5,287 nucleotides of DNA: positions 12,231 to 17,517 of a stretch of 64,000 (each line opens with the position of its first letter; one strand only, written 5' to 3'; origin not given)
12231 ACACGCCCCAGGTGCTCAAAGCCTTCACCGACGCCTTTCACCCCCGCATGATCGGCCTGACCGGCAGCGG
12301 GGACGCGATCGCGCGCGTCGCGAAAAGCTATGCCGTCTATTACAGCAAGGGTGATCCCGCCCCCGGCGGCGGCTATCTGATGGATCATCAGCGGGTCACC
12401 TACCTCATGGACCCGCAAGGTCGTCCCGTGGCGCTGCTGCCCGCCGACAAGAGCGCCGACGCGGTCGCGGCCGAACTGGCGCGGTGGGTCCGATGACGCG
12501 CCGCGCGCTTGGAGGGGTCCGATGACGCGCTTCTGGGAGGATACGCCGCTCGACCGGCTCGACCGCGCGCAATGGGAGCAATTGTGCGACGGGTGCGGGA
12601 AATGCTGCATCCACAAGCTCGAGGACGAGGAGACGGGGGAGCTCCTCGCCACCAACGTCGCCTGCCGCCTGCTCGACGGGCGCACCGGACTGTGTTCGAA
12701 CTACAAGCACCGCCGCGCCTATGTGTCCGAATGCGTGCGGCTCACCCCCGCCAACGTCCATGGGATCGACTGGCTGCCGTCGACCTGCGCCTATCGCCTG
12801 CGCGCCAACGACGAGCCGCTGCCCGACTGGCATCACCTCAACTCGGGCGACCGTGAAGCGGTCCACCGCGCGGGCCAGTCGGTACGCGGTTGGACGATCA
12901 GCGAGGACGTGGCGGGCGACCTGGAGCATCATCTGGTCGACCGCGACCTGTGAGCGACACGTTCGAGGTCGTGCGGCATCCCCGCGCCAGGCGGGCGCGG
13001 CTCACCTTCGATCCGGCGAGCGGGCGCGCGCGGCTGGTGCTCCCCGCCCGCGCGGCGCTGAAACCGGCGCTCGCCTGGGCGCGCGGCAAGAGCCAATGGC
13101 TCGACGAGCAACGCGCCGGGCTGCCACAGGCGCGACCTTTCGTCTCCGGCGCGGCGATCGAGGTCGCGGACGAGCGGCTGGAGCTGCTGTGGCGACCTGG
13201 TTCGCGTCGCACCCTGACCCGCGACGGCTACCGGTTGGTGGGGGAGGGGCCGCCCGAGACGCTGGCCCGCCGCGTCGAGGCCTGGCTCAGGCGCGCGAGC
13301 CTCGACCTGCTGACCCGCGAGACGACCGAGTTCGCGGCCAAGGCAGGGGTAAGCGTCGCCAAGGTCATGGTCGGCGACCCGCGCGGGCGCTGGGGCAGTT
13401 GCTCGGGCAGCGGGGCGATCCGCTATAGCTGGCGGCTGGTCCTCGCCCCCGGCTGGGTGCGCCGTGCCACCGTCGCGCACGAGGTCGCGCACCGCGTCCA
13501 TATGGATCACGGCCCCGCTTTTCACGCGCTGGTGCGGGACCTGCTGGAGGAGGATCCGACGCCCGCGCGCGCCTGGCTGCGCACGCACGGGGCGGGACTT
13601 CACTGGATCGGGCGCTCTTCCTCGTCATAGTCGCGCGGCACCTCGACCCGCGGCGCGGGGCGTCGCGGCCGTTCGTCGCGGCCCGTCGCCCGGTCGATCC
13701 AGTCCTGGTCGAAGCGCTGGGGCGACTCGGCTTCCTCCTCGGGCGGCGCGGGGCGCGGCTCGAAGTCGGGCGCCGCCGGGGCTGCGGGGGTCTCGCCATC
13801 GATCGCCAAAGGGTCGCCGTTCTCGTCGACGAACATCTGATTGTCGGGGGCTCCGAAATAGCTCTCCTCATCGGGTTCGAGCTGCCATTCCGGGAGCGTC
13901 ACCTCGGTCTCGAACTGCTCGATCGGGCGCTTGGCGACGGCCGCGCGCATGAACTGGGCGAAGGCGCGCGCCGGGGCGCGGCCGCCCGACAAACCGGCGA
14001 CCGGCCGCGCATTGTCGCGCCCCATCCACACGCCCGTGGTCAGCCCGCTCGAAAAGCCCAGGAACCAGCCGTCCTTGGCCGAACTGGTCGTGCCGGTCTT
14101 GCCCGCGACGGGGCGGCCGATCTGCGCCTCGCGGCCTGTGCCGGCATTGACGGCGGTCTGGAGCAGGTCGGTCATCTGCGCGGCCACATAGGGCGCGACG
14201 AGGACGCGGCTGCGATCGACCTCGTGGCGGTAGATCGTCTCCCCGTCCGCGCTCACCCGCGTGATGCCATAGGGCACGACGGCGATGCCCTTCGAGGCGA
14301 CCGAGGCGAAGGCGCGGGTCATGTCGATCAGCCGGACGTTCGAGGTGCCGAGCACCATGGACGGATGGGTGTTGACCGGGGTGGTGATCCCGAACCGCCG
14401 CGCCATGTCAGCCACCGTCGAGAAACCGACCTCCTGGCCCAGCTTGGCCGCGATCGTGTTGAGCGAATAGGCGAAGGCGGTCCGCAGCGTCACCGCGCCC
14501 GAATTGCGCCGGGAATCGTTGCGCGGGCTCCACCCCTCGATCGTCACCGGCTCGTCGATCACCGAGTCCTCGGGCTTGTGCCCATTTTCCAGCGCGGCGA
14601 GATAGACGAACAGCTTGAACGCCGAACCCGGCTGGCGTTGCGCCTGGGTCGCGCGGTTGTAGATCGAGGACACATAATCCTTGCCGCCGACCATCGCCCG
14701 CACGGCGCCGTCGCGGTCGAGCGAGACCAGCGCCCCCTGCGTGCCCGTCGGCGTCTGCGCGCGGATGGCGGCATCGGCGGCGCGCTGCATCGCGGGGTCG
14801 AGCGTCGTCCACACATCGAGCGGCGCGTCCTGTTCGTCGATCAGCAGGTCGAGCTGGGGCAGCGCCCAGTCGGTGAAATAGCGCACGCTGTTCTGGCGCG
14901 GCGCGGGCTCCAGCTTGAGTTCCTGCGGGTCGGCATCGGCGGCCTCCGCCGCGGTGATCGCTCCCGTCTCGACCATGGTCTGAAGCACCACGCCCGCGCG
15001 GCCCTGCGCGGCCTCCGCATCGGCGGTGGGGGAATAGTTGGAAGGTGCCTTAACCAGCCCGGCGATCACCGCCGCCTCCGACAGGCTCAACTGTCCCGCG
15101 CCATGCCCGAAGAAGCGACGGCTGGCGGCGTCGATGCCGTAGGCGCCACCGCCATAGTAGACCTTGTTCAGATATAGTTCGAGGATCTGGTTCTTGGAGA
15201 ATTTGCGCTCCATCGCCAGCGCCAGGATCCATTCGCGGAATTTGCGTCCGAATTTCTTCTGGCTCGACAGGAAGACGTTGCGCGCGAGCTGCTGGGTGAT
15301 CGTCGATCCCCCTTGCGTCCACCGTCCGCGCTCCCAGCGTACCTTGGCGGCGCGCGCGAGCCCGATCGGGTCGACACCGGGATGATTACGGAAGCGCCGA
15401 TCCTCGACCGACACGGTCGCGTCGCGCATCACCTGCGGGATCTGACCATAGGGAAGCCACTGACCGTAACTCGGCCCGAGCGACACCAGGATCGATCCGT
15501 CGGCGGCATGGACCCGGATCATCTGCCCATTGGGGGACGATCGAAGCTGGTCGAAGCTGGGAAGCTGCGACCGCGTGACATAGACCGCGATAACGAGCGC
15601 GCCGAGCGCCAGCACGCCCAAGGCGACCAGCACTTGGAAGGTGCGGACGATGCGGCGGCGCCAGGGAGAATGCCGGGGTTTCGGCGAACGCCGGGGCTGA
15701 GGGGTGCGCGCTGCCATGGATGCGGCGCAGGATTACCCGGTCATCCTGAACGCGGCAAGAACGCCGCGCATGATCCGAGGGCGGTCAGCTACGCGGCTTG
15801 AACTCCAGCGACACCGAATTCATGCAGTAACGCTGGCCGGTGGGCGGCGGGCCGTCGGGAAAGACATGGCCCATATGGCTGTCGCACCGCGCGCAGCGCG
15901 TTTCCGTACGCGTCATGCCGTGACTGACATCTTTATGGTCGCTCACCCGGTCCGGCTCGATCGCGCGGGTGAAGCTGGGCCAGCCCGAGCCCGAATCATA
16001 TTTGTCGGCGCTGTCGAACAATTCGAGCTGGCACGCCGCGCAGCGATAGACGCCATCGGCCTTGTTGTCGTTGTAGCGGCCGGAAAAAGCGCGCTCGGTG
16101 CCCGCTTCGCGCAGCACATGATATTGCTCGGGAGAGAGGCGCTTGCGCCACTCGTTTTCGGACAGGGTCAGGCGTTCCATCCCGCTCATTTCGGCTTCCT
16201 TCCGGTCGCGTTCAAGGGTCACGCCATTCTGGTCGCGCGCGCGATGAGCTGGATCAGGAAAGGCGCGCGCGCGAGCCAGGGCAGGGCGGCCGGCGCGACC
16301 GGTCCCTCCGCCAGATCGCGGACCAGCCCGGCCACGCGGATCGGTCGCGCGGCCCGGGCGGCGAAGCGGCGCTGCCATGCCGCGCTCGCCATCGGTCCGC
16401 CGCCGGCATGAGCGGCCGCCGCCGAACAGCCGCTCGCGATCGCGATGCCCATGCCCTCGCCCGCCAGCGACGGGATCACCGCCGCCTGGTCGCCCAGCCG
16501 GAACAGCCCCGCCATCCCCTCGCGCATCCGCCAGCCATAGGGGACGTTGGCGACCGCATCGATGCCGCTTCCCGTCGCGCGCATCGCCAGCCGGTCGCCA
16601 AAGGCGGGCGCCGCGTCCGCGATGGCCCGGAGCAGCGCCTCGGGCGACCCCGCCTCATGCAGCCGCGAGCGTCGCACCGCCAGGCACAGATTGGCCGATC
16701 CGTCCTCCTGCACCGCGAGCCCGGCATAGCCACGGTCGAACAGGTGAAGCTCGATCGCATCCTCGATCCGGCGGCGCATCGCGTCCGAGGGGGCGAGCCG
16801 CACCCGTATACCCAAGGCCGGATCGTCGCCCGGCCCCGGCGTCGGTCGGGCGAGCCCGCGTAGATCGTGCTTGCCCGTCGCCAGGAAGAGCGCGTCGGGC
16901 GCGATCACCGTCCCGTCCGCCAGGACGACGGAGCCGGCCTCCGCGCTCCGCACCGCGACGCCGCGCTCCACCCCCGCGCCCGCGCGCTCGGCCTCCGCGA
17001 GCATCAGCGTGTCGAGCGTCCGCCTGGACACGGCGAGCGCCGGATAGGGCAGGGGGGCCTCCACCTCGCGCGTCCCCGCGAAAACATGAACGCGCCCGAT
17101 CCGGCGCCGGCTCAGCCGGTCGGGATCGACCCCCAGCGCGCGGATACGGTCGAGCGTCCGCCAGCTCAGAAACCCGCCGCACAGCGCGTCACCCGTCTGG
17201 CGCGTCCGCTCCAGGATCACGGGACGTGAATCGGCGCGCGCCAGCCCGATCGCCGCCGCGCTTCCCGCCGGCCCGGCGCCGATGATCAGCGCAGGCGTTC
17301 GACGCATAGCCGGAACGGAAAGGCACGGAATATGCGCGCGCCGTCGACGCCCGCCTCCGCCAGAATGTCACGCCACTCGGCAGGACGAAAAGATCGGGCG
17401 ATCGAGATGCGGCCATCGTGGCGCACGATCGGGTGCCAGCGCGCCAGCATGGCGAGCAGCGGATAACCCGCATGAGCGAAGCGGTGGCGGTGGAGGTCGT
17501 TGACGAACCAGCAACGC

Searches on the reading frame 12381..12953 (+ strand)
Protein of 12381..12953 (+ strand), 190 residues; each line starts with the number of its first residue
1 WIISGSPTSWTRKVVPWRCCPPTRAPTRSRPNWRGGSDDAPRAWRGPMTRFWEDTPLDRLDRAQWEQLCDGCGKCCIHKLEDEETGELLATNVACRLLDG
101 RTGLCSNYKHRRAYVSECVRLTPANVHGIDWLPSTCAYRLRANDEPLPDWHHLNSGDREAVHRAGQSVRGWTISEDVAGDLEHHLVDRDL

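Call 38: search_protein_families(library=pfam, proteins=[window:12381-12953:+], max_evalue=0.00001)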
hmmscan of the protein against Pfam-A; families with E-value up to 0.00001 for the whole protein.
window:12381-12953:+ (190 aa): 1 family
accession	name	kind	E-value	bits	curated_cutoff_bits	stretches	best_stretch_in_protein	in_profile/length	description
PF03692.20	CxxCxxCC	-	2.9e-12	47.6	23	1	69-137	2-85/85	Putative zinc- or iron-chelating domain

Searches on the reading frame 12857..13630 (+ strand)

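Call 38: search_protein_families(library=pfam, proteins=[window:12857-13630:+], max_evalue=0.00001)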
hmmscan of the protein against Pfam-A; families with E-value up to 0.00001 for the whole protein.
window:12857-13630:+ (257 aa): 1 family
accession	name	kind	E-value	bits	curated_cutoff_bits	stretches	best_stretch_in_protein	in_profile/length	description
PF01863.23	YgjP-like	-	1.9e-32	113.4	26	1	49-244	3-207/207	YgjP-like, metallopeptidase domain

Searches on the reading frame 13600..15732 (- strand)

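Call 38: search_protein_families(library=pfam, proteins=[window:13600-15732:-], max_evalue=0.00001)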
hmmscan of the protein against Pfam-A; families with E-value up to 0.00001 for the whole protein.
window:13600-15732:- (710 aa): 2 families
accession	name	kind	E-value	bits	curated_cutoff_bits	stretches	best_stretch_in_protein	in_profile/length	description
PF00912.28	Transgly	-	9.5e-62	208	27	1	87-253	11-177/178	Transglycosylase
PF00905.27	Transpeptidase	-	2e-30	106.5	22.1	1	339-563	8-267/299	Penicillin binding protein transpeptidase domain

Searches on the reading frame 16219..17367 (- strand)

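Call 38: search_protein_families(library=pfam, proteins=[window:16219-17367:-], max_evalue=0.00001)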
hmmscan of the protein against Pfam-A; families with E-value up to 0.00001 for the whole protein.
window:16219-17367:- (382 aa): 1 family
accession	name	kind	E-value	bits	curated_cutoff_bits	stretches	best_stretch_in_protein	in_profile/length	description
PF01494.25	FAD_binding_3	-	3.9e-09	36.6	22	1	24-144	2-128/349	FAD binding domain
